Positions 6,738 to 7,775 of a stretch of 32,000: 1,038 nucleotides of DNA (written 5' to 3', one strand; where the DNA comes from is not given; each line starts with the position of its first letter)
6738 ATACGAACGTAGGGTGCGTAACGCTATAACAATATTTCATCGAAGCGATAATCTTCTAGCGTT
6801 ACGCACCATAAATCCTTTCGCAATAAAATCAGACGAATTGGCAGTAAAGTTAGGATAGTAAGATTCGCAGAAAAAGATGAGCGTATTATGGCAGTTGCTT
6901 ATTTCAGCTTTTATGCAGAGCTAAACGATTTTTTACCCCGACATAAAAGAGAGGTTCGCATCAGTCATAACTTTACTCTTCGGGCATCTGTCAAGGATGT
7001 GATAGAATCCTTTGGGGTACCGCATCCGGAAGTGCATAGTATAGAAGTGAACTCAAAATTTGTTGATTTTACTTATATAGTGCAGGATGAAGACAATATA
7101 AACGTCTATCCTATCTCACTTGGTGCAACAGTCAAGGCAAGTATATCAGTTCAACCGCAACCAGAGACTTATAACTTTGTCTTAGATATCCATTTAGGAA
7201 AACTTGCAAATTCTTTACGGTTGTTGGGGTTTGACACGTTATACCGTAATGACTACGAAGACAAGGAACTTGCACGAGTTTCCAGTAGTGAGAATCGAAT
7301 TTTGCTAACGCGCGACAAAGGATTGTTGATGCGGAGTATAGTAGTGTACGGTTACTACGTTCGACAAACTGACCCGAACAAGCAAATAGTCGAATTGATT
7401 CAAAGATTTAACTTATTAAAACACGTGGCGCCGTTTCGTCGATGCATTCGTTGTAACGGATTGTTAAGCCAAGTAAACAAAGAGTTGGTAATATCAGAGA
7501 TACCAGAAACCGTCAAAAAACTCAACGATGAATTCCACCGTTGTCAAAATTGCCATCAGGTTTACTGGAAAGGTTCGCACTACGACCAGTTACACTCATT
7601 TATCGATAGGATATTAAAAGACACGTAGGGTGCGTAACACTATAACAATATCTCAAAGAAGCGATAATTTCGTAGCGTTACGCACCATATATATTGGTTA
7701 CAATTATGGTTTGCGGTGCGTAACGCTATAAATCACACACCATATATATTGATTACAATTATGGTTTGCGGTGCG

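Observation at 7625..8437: Exact 55-bp array of about 13 units nested inside an inverted GTAG-hairpin doublet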

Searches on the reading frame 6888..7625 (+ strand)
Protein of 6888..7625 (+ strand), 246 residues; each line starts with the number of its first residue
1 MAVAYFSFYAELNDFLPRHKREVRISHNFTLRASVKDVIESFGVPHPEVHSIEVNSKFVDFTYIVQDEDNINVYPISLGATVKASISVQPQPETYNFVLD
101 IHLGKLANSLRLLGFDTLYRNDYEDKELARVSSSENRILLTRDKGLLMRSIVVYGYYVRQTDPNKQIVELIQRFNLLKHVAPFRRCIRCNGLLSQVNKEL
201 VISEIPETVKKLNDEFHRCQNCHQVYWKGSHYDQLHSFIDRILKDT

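Call 11: find_encoding_contigs(protein=window:6888-7625:+, flank=6000, max_places=10)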
Protein window:6888-7625:+ (246 aa): 1 contig read that carries it; 1 place shown.
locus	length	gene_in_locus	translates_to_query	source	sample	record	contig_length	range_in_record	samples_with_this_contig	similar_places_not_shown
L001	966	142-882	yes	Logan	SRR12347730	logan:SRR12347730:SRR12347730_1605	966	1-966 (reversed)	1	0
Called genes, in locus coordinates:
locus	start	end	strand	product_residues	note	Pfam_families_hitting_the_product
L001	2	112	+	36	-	?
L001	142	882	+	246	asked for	PF14451:Ub-Mut7C, PF01927:Mut7-C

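Call 12: search_protein_families(library=pfam, proteins=[window:6888-7625:+])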
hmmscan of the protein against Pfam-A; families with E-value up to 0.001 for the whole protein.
window:6888-7625:+ (246 aa): 3 families
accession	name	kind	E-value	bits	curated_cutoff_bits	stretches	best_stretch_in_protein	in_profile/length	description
PF01927.22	Mut7-C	-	1.2e-48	165.4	23.3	1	96-238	2-145/146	Mut7-C RNAse domain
PF14451.12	Ub-Mut7C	-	2.4e-27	95.1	23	1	1-77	1-77/81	Mut7-C ubiquitin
PF02597.26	ThiS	-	0.0001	23.2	22.5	1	32-75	21-71/76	ThiS family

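Call 15: find_homologous_proteins(query=window:6888-7625:+, max_evalue=1e-30)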
Query window:6888-7625:+ (246 aa): 6198 proteins with E <= 1e-30 among 6546 candidates; the best 120 are listed.
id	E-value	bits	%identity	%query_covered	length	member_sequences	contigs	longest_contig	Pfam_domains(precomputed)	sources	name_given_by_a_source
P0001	2.1e-153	527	94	100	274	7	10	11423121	PF14451.13,PF01927.23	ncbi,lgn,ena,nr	ncbi:hypothetical protein RIVM261_043280 [Rivularia sp. IAM M-261]|nr:hypothetical protein CAL7716_0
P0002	3.8e-145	500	92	99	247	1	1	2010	PF14451.13,PF01927.23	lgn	-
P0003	2.0e-137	475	87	99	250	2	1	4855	PF02597.27,PF14451.13,PF01927.23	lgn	-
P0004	3.4e-134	464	83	99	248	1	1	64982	PF02597.27,PF14451.13,PF01927.23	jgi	jgi:uncharacterized protein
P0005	6.7e-134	463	85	99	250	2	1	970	PF14451.13,PF01927.23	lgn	-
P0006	2.5e-122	425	79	99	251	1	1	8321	PF02597.27,PF14451.13,PF01927.23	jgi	jgi:uncharacterized protein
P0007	6.5e-116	404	72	100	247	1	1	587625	PF14451.13,PF01927.23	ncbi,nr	ncbi:MAG: Mut7-C ubiquitin/RNAse domain-containing protein [Calothrix sp. C42_A2020_038]|nr:Mut7-C u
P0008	3.6e-110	385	67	100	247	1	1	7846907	PF14451.13,PF01927.23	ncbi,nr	ncbi:twitching motility protein PilT [Nostocales cyanobacterium HT-58-2]|nr:twitching motility prote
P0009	4.2e-109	382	67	100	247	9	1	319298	PF14451.13,PF01927.23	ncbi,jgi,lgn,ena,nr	ncbi:MAG: Mut7-C ubiquitin/RNAse domain-containing protein [Brasilonema octagenarum HA4186-MV1]|jgi:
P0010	7.6e-109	381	68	99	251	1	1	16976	PF14451.13,PF01927.23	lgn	-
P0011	8.6e-109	381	67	100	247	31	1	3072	PF14451.13,PF01927.23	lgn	-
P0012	2.2e-108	380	67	100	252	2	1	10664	PF14451.13,PF01927.23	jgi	jgi:uncharacterized protein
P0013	3.9e-108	379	68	100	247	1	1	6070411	PF14451.13,PF01927.23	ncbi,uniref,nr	ncbi:Mut7-C RNAse domain-containing protein [Mastigocladopsis repens]|uniref:Mut7-C RNAse domain-con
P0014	8.1e-108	378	68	100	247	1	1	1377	PF14451.13,PF01927.23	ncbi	-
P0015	1.2e-107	377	67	99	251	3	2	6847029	PF14451.13,PF01927.23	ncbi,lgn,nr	ncbi:hypothetical protein NIES4074_29610 [Cylindrospermum sp. NIES-4074]|nr:hypothetical protein NIE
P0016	1.3e-107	377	68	99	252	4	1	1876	PF14451.13,PF01927.23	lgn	-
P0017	2.7e-107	376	67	99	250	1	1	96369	PF14451.13,PF01927.23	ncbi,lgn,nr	ncbi:MAG: Mut7-C RNAse domain-containing protein [Aulosira sp. DedQUE10]|nr:Mut7-C RNAse domain-cont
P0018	4.1e-107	375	67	99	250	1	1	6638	PF14451.13,PF01927.23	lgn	-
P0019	4.7e-107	375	67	100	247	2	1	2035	PF02597.27,PF14451.13,PF01927.23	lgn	-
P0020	6.1e-107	375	67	100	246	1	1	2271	PF02597.27,PF14451.13,PF01927.23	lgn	-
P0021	8.5e-107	374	66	99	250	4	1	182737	PF02597.27,PF14451.13,PF01927.23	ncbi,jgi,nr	ncbi:MAG: Mut7-C ubiquitin/RNAse domain-containing protein [Komarekiella atlantica HA4396-MV6]|jgi:u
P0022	9.8e-107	374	67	99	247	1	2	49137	PF14451.13,PF01927.23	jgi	jgi:uncharacterized protein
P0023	1.0e-106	374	67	99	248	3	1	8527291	PF14451.13,PF01927.23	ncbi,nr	ncbi:hypothetical protein NIES22_13330 [Calothrix brevissima NIES-22]|nr:hypothetical protein NIES22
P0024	1.3e-106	374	68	100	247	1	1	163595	PF14451.13,PF01927.23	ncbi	ncbi:Mut7-C RNAse domain-containing protein [Scytonema sp. NUACC21]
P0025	3.4e-106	372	68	99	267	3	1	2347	PF02597.27,PF14451.13,PF01927.23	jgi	jgi:uncharacterized protein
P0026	2.1e-105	370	66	100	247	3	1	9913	PF02597.27,PF14451.13,PF01927.23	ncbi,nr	ncbi:MAG: Mut7-C RNAse domain-containing protein [Rhizonema sp. PD38]|nr:Mut7-C RNAse domain-contain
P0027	3.5e-105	369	65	100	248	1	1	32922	PF14451.13,PF01927.23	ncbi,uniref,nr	ncbi:Mut7-C ubiquitin/RNAse domain-containing protein [Nostocaceae cyanobacterium CENA369]|uniref:Mu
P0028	4.3e-105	369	67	99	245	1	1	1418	PF14451.13,PF01927.23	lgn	-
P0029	1.3e-104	367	66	99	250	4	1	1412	PF02597.27,PF14451.13,PF01927.23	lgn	-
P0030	1.5e-104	367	65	100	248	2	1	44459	PF14451.13,PF01927.23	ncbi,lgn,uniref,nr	ncbi:Mut7-C RNAse domain-containing protein [Dendronalium sp. ChiSLP03b]|uniref:Mut7-C RNAse domain-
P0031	1.6e-104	367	67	99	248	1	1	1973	PF14451.13,PF01927.23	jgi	jgi:uncharacterized protein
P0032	2.3e-104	366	66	99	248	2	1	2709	PF14451.13,PF01927.23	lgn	-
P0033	2.5e-104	366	65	99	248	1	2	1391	PF14451.13,PF01927.23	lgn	-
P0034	2.8e-104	366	63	100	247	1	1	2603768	PF14451.13,PF01927.23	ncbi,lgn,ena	-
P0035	2.9e-104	366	67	99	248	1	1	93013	PF02597.27,PF14451.13,PF01927.23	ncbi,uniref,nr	ncbi:Mut7-C RNAse domain-containing protein [Cylindrospermum sp. FACHB-282]|uniref:Mut7-C RNAse doma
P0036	3.1e-104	366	63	100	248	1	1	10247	PF14451.13,PF01927.23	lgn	-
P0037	3.9e-104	366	67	99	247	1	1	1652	PF02597.27,PF14451.13,PF01927.23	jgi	jgi:uncharacterized protein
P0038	4.8e-104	365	64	100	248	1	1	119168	PF14451.13,PF01927.23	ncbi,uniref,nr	ncbi:Mut7-C ubiquitin/RNAse domain-containing protein [Nostoc sp. CENA67]|uniref:Mut7-C ubiquitin/RN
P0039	5.7e-104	365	66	98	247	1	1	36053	PF14451.13,PF01927.23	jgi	jgi:uncharacterized protein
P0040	6.4e-104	365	66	99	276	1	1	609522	PF14451.13,PF01927.23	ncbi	ncbi:MAG: Mut7-C RNAse domain-containing protein [Heteroscytonema crispum UTEX LB 1556]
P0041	6.7e-104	365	66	100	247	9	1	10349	PF14451.13,PF01927.23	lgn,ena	-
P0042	7.6e-104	365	67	100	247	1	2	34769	PF02597.27,PF14451.13,PF01927.23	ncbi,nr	ncbi:MAG: Mut7-C RNAse domain-containing protein [Scytonema sp. PMC 1069.18]|nr:Mut7-C RNAse domain-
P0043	1.0e-103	364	65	100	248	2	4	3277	PF14451.13,PF01927.23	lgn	-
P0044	1.1e-103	364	65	99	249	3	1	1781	PF14451.13,PF01927.23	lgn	-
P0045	1.3e-103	364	62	100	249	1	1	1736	PF14451.13,PF01927.23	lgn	-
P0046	1.5e-103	364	66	100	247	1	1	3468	PF14451.13,PF01927.23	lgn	-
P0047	2.0e-103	363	66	99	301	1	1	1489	PF14451.13,PF01927.23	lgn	-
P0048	2.2e-103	363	66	99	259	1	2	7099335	PF14451.13,PF01927.23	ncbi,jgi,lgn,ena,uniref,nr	ncbi:MAG: Mut7-C ubiquitin/RNAse domain-containing protein [Mojavia pulchra JT2-VF2]|jgi:uncharacter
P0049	2.5e-103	363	67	99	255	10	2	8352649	PF14451.13,PF01927.23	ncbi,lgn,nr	ncbi:hypothetical protein NIES2107_06400 [Nostoc carneum NIES-2107]|nr:hypothetical protein NIES2107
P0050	2.6e-103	363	64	99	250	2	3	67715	PF14451.13,PF01927.23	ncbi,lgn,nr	ncbi:MAG: Mut7-C RNAse domain-containing protein [Aulosira sp. ZfuVER01]|nr:Mut7-C RNAse domain-cont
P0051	3.5e-103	362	65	99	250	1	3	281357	PF14451.13,PF01927.23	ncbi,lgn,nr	ncbi:MAG: Mut7-C RNAse domain-containing protein [Nostoc sp. ChiSLP02]|nr:Mut7-C RNAse domain-contai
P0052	4.5e-103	362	63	100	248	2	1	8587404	PF14451.13,PF01927.23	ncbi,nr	ncbi:Mut7-C ubiquitin/RNAse domain-containing protein [Nostoc sp. UHCC 0702]|nr:Mut7-C ubiquitin/RNA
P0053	5.0e-103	362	66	99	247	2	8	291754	PF02597.27,PF14451.13,PF01927.23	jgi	jgi:uncharacterized protein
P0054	1.5e-102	360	65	98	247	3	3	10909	PF14451.13,PF01927.23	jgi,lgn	jgi:uncharacterized protein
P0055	1.6e-102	360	65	100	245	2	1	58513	PF02597.27,PF14451.13,PF01927.23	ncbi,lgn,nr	ncbi:MAG TPA: Mut7-C RNAse domain-containing protein [Nostocaceae cyanobacterium]|nr:Mut7-C RNAse do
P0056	2.5e-102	360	67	99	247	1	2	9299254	PF14451.13,PF01927.23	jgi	jgi:uncharacterized protein with PIN domain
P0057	3.8e-102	359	65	99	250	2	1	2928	PF14451.13,PF01927.23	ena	-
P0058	4.0e-102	359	66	99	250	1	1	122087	PF14451.13,PF01927.23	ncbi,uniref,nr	ncbi:Mut7-C ubiquitin/RNAse domain-containing protein [Tolypothrix sp. FACHB-123]|uniref:Mut7-C RNAs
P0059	4.4e-102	359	66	99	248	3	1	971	PF14451.13,PF01927.23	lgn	-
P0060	4.4e-102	359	64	99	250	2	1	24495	PF02597.27,PF14451.13,PF01927.23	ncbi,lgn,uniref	ncbi:MAG: Mut7-C RNAse domain-containing protein [Nostoc sp.]|uniref:Mut7-C RNAse domain-containing 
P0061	4.8e-102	359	64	99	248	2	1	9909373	PF14451.13,PF01927.23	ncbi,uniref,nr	ncbi:hypothetical protein NIES2100_03490 [Calothrix sp. NIES-2100]|uniref:Mut7-C RNAse domain-contai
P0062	5.2e-102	359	65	99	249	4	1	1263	PF14451.13,PF01927.23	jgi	-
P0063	5.7e-102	359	64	99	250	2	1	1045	PF14451.13,PF01927.23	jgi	jgi:uncharacterized protein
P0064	6.2e-102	358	64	99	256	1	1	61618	PF02597.27,PF14451.13,PF01927.23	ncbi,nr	ncbi:MAG TPA: Mut7-C RNAse domain-containing protein [Nostocaceae cyanobacterium]|nr:Mut7-C RNAse do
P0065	6.4e-102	358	63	100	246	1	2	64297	PF14451.13,PF01927.23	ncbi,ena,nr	ncbi:MAG: Mut7-C RNAse domain-containing protein [Calothrix sp. MO_192.B10]|nr:Mut7-C RNAse domain-c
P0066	6.4e-102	358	65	99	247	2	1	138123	PF14451.13,PF01927.23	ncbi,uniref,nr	ncbi:Mut7-C RNAse domain-containing protein [Iningainema tapete]|uniref:Mut7-C ubiquitin/RNAse domai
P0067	6.8e-102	358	65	99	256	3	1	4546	PF14451.13,PF01927.23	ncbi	-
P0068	9.4e-102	358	66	99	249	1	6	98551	PF14451.13,PF01927.23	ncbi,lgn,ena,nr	ncbi:MAG: Mut7-C RNAse domain-containing protein [Nostocaceae cyanobacterium]|nr:Mut7-C RNAse domain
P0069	1.1e-101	358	64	99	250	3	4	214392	PF14451.13,PF01927.23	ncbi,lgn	-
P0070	1.2e-101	358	64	99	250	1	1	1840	PF02597.27,PF14451.13,PF01927.23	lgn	-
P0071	1.2e-101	357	64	99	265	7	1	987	PF14451.13,PF01927.23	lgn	-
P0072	1.6e-101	357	66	100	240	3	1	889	PF14451.13,PF01927.23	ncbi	-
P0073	1.7e-101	357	64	99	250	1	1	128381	PF14451.13,PF01927.23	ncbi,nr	ncbi:MAG: Mut7-C RNAse domain-containing protein [Nostoc sp. S4]|nr:Mut7-C RNAse domain-containing p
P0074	2.2e-101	357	64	99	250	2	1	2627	PF14451.13,PF01927.23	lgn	-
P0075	3.0e-101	356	66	99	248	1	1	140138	PF14451.13,PF01927.23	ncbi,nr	ncbi:MAG: twitching motility protein PilT [Hapalosiphonaceae cyanobacterium JJU2]|nr:MAG: twitching 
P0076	3.1e-101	356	63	99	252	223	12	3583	PF14451.13,PF01927.23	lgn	-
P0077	3.5e-101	356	64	99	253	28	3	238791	PF14451.13,PF01927.23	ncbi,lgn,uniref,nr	ncbi:Mut7-C ubiquitin/RNAse domain-containing protein [Nostoc punctiforme FACHB-252]|uniref:Mut7-C u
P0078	4.1e-101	356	64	99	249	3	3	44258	PF14451.13,PF01927.23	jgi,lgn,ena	jgi:hypothetical protein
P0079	6.3e-101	355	65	99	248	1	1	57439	PF14451.13,PF01927.23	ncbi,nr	ncbi:MAG: Mut7-C ubiquitin/RNAse domain-containing protein [Fischerella sp. CENA71]|nr:Mut7-C ubiqui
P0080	6.3e-101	355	64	99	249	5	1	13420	PF14451.13,PF01927.23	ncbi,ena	-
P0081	6.7e-101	355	65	99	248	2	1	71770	PF14451.13,PF01927.23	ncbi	-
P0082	8.2e-101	355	64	99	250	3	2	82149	PF14451.13,PF01927.23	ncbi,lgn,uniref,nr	ncbi:Mut7-C RNAse domain-containing protein [Nostoc sp. 106C]|uniref:Mut7-C RNAse domain-containing 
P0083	8.9e-101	355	64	99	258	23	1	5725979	PF14451.13,PF01927.23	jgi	jgi:uncharacterized protein with PIN domain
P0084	1.5e-100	354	65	99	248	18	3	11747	PF02597.27,PF14451.13,PF01927.23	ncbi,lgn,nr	ncbi:twitching motility protein PilT [Fischerella thermalis CCMEE 5205]|nr:twitching motility protei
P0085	1.5e-100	354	65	99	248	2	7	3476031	PF14451.13,PF01927.23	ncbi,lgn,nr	ncbi:twitching motility protein PilT [Mastigocladus laminosus UU774]|nr:twitching motility protein P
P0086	1.8e-100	354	63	99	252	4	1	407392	PF14451.13,PF01927.23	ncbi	-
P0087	1.9e-100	354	64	99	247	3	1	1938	PF02597.27,PF14451.13,PF01927.23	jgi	jgi:uncharacterized protein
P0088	2.1e-100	353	64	99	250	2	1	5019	PF02597.27,PF14451.13,PF01927.23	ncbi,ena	-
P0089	2.3e-100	353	66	99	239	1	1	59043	PF14451.13,PF01927.23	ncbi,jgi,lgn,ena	jgi:uncharacterized protein with PIN domain/sulfur carrier protein ThiS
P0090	2.7e-100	353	65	100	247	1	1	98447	PF14451.13,PF01927.23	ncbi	-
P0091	4.2e-100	352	64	99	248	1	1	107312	PF14451.13,PF01927.23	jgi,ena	jgi:uncharacterized protein with PIN domain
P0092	4.7e-100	352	65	98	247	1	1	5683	PF02597.27,PF14451.13,PF01927.23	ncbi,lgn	-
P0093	5.9e-100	352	64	99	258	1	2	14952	PF14451.13,PF01927.23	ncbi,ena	-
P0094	8.2e-100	351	64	99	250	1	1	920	PF02597.27,PF14451.13,PF01927.23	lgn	-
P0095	8.3e-100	351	62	100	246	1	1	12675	PF14451.13,PF01927.23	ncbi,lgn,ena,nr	ncbi:MAG: Mut7-C RNAse domain-containing protein [Calothrix sp. MO_167.B12]|nr:Mut7-C RNAse domain-c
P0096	8.3e-100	351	64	100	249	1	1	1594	PF14451.13,PF01927.23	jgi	jgi:uncharacterized protein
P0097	8.7e-100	351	65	100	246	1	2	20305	PF02597.27,PF14451.13,PF01927.23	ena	-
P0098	9.6e-100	351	65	99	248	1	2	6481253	PF14451.13,PF01927.23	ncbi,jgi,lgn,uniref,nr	ncbi:MAG: Mut7-C ubiquitin/RNAse domain-containing protein [Pelatocladus maniniholoensis HA4357-MV3]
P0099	1.0e-99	351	63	99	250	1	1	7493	PF02597.27,PF14451.13,PF01927.23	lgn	-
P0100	1.1e-99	351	64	99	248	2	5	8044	PF14451.13,PF01927.23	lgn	-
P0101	1.4e-99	351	62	99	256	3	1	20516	PF14451.13,PF01927.23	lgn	-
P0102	2.0e-99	350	63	99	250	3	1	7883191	PF02597.27,PF14451.13,PF01927.23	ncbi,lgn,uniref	ncbi:Mut7-C RNAse domain-containing protein [Nostoc sp. C117]|uniref:Mut7-C RNAse domain-containing 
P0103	3.5e-99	349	62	99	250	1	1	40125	PF02597.27,PF14451.13,PF01927.23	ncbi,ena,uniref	ncbi:Mut7-C RNAse domain-containing protein [uncultured Nostoc sp.]|uniref:Mut7-C RNAse domain-conta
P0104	3.8e-99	349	64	99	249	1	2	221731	PF02597.27,PF14451.13,PF01927.23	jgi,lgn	-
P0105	4.4e-99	349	63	99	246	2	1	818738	PF14451.13,PF01927.23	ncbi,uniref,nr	ncbi:Mut7-C ubiquitin/RNAse domain-containing protein [Anabaena sphaerica FACHB-251]|uniref:Mut7-C u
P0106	5.2e-99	349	63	100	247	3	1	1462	PF14451.13,PF01927.23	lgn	-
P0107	7.0e-99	348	61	100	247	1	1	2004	PF14451.13,PF01927.23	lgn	-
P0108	1.1e-98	348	63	99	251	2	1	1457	PF14451.13,PF01927.23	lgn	-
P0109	1.2e-98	348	61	99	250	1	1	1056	PF02597.27,PF14451.13,PF01927.23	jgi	jgi:uncharacterized protein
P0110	1.3e-98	347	61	99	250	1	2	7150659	PF02597.27,PF14451.13,PF01927.23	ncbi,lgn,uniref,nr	ncbi:hypothetical protein NIES4072_63260 [Nostoc commune NIES-4072]|uniref:Twitching motility protei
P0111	1.5e-98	347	62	99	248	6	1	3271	PF14451.13,PF01927.23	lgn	-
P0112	2.0e-98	347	63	99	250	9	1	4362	PF02597.27,PF14451.13,PF01927.23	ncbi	-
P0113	2.3e-98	347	61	99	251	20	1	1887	PF02597.27,PF14451.13,PF01927.23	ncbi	-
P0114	2.8e-98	346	63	99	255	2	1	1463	PF14451.13,PF01927.23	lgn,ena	-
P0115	3.2e-98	346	64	99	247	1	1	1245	PF14451.13,PF01927.23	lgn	-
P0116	3.3e-98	346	61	99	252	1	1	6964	PF02597.27,PF14451.13,PF01927.23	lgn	-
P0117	3.3e-98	346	64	99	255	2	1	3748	PF14451.13,PF01927.23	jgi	jgi:uncharacterized protein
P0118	3.7e-98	346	63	100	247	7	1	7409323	PF14451.13,PF01927.23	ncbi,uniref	ncbi:Mut7-C RNAse domain-containing protein [Chlorogloeopsis fritschii PCC 9212]|uniref:Mut7-C RNAse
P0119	5.8e-98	345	61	99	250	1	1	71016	PF14451.13,PF01927.23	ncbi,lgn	-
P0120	6.4e-98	345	63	100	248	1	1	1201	PF14451.13,PF01927.23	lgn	-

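Call 18: find_encoding_contigs(protein=P0001, flank=10000, max_places=6)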
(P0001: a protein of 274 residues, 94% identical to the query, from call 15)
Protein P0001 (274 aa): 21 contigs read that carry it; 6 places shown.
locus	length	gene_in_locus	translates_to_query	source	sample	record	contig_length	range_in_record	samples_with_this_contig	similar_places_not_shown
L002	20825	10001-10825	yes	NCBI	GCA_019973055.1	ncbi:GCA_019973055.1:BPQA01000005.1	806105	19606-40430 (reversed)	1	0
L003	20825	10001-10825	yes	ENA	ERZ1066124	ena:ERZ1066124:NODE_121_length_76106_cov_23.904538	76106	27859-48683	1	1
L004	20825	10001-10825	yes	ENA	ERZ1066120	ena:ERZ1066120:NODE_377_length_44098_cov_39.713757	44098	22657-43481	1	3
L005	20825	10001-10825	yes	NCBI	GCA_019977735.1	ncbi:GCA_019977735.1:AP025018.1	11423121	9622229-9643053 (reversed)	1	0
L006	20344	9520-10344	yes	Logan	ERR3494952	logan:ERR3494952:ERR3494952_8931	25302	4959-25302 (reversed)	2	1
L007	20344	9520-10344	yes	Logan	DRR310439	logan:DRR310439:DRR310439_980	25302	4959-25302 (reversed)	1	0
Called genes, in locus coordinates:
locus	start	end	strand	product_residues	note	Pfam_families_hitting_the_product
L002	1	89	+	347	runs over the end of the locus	PF02492:cobW, PF07683:CobW_C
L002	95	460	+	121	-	PF09996:DUF2237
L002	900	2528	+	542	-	PF05552:MS_channel_1st_1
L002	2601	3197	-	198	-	-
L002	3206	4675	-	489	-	PF03193:RsgA_GTPase (faint), PF00009:GTP_EFTU, PF00350:Dynamin_N (weak), PF01926:MMR_HSR1, PF00350:Dynamin_N (weak), PF05128:DUF697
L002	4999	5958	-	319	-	PF06719:AraC_N, PF00165:HTH_AraC, PF12833:HTH_18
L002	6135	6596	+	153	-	PF03284:PHZA_PHZB, PF12680:SnoaL_2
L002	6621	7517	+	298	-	PF05368:NmrA, PF13460:NAD_binding_10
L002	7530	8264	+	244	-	PF00106:adh_short, PF08659:KR, PF23441:SDR (weak), PF01370:Epimerase (faint), PF13561:adh_short_C2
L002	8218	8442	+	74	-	-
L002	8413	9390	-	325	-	PF06999:Suc_Fer-like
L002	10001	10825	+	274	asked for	PF14451:Ub-Mut7C, PF01927:Mut7-C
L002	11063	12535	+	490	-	-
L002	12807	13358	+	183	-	PF03551:PadR, PF10400:Vir_act_alpha_C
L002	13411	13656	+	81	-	-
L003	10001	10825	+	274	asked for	PF14451:Ub-Mut7C, PF01927:Mut7-C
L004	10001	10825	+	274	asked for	PF14451:Ub-Mut7C, PF01927:Mut7-C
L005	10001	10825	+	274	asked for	PF14451:Ub-Mut7C, PF01927:Mut7-C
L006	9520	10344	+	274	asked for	PF14451:Ub-Mut7C, PF01927:Mut7-C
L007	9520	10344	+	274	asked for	PF14451:Ub-Mut7C, PF01927:Mut7-C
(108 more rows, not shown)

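Call 19: find_encoding_contigs(protein=P0004, flank=10000, max_places=3)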
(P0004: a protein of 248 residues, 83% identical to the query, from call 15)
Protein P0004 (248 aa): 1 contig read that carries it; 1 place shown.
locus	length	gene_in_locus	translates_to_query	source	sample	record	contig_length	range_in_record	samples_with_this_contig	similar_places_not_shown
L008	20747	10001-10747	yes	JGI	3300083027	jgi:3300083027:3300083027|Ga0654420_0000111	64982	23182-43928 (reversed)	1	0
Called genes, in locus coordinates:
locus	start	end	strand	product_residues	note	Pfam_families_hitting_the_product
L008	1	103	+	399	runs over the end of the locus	PF14361:RsbRD_N, PF13589:HATPase_c_3 (faint), PF00512:HisKA, PF02518:HATPase_c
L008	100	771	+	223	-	PF00881:Nitroreductase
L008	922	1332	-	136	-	PF11103:DUF2887 (weak)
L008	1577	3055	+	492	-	PF00069:Pkinase, PF07714:PK_Tyr_Ser-Thr, PF03109:ABC1 (weak)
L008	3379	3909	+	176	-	PF14218:COP23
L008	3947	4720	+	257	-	PF00089:Trypsin, PF13365:Trypsin_2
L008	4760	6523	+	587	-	PF13365:Trypsin_2, PF00515:TPR_1, PF13414:TPR_11, PF13414:TPR_11, PF13432:TPR_16, PF00515:TPR_1, PF13414:TPR_11, PF13414:TPR_11, +21 more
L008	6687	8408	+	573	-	PF13432:TPR_16, PF00515:TPR_1 (weak), PF07719:TPR_2 (weak), PF13414:TPR_11 (weak), PF13371:TPR_9 (weak), PF00515:TPR_1 (weak), PF13414:TPR_11 (weak), PF13432:TPR_16, +17 more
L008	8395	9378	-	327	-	PF06999:Suc_Fer-like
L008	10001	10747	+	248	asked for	PF14451:Ub-Mut7C, PF02597:ThiS (faint), PF01927:Mut7-C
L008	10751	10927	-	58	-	-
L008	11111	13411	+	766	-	PF02897:Peptidase_S9_N, PF00326:Peptidase_S9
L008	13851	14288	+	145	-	-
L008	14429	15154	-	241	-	PF05685:Uma2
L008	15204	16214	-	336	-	-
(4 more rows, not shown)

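Call 66: find_encoding_contigs(protein=P0002, flank=3000, max_places=3)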
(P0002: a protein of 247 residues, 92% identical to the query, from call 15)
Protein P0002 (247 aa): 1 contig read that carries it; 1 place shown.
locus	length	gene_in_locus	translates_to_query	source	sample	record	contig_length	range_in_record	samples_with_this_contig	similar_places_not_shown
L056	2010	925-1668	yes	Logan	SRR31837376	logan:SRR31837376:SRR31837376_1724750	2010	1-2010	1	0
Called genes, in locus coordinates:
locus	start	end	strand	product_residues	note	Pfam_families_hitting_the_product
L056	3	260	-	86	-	?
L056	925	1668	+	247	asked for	PF14451:Ub-Mut7C, PF01927:Mut7-C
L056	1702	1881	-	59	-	-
